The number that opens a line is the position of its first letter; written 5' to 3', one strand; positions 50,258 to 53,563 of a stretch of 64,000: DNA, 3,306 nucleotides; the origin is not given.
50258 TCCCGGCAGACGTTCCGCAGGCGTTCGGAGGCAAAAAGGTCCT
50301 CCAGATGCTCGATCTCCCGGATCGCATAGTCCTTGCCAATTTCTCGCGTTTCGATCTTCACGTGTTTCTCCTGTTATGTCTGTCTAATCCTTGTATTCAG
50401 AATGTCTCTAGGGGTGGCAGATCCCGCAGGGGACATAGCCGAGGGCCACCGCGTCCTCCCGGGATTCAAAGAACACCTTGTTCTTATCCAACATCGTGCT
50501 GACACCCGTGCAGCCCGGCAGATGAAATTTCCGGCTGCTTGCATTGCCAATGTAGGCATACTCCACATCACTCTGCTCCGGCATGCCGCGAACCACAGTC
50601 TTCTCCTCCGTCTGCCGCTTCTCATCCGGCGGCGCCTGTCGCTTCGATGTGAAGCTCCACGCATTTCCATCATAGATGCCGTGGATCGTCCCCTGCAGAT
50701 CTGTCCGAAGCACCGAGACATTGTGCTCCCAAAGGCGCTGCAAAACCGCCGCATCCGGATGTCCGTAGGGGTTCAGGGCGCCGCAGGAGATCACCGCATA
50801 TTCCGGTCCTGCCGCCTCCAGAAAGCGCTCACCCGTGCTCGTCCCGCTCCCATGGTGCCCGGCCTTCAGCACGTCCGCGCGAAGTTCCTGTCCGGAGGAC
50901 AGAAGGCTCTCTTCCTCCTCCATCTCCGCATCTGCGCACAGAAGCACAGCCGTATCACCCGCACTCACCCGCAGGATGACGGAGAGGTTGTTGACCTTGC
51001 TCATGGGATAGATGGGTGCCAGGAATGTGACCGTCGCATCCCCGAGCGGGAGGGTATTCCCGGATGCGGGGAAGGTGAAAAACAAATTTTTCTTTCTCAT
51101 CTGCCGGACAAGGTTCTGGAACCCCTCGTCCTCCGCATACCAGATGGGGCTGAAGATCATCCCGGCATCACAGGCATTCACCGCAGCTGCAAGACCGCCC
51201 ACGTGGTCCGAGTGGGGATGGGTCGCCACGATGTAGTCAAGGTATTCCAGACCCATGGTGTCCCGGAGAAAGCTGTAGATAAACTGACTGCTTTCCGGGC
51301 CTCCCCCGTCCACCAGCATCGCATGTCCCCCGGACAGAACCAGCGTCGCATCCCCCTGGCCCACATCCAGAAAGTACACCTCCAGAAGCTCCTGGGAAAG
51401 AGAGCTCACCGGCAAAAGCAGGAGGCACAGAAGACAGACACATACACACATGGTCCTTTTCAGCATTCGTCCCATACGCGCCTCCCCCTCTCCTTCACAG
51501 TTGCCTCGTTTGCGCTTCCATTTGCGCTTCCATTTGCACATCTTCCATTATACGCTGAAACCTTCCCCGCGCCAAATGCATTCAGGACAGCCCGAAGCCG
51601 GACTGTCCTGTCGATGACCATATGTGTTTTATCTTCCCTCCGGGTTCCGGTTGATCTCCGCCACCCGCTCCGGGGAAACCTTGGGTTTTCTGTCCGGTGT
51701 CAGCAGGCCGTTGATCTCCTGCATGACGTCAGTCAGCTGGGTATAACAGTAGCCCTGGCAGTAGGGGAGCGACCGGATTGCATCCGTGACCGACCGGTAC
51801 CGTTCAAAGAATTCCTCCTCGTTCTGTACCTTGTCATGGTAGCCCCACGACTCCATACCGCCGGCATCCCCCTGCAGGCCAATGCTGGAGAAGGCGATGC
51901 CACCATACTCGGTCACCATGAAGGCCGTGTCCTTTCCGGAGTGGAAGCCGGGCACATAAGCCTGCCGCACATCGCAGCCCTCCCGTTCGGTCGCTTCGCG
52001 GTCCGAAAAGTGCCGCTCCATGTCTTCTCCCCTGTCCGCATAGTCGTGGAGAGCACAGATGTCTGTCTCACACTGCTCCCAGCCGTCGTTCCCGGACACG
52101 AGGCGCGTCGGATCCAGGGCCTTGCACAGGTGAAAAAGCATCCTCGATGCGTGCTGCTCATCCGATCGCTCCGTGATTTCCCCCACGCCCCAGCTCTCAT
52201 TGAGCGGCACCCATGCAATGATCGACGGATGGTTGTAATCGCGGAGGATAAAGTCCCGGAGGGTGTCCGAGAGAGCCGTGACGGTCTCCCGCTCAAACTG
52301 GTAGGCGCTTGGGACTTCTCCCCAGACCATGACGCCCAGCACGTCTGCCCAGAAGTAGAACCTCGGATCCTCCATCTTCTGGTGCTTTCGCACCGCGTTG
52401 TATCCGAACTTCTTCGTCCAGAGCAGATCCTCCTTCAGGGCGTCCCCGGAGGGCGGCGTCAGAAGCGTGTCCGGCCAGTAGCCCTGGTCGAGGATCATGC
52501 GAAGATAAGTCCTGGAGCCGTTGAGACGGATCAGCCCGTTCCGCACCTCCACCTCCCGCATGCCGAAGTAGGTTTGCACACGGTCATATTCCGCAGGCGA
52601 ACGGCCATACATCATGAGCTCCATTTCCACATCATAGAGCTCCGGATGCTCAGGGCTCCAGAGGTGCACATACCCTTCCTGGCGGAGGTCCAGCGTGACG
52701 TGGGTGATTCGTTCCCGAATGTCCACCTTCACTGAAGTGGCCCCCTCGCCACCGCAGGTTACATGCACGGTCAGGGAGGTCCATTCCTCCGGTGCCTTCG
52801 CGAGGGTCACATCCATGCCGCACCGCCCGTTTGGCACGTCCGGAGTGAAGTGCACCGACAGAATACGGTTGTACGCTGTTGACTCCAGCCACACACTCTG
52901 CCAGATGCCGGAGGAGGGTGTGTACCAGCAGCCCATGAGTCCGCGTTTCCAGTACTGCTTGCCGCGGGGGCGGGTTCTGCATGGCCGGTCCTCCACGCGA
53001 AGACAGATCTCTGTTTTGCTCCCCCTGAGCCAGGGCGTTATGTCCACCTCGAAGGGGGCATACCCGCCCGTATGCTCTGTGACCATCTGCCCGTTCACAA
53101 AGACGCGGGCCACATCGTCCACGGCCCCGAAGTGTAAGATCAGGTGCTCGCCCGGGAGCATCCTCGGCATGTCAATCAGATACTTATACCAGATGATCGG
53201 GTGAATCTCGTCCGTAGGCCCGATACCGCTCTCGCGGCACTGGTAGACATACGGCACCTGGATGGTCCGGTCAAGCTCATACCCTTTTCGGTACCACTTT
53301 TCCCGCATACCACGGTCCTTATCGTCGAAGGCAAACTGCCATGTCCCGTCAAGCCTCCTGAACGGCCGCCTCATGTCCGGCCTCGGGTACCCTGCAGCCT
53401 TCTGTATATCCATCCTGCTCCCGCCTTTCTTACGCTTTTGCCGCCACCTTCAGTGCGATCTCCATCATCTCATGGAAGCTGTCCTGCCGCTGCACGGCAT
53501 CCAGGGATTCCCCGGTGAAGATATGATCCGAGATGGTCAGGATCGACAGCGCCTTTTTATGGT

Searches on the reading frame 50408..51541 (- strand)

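Call 27: search_protein_families(library=pfam, proteins=[window:50408-51541:-], max_evalue=0.001)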
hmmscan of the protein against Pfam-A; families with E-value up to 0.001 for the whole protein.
window:50408-51541:- (377 aa): 4 families
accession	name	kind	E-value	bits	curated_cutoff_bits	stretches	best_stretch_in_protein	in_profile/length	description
PF00753.33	Lactamase_B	-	2.4e-18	67.3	22.7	1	59-254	2-195/196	Metallo-beta-lactamase superfamily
PF25281.1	MBL_MAP1B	-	5e-05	22.9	37.6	1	55-122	23-86/279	MAP1B MBL-like domain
PF02805.21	Ada_Zn_binding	-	0.00011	22.6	23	1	330-377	18-64/65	Metal binding domain of Ada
PF19583.5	ODP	-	0.00012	22.5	27.2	1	66-174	6-110/194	ODP family beta lactamase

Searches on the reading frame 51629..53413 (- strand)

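Call 27: search_protein_families(library=pfam, proteins=[window:51629-53413:-], max_evalue=0.001)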
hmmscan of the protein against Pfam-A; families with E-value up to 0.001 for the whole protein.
window:51629-53413:- (594 aa): 4 families
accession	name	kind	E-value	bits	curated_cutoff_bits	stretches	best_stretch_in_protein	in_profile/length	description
PF02837.24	Glyco_hydro_2_N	-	1.6e-19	70.9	28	1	18-177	1-166/169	Glycosyl hydrolases family 2, sugar binding domain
PF02836.23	Glyco_hydro_2_C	-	7.9e-14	51.9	21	1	290-580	3-289/302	Glycosyl hydrolases family 2, TIM barrel domain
PF00703.27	Glyco_hydro_2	-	6.2e-08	33.8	23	1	183-286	2-109/109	Glycosyl hydrolases family 2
PF22666.2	Glyco_hydro_2_N2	-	1.9e-07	31.7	27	1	75-151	51-128/167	Glycosyl hydrolase 2 galactose-binding domain-like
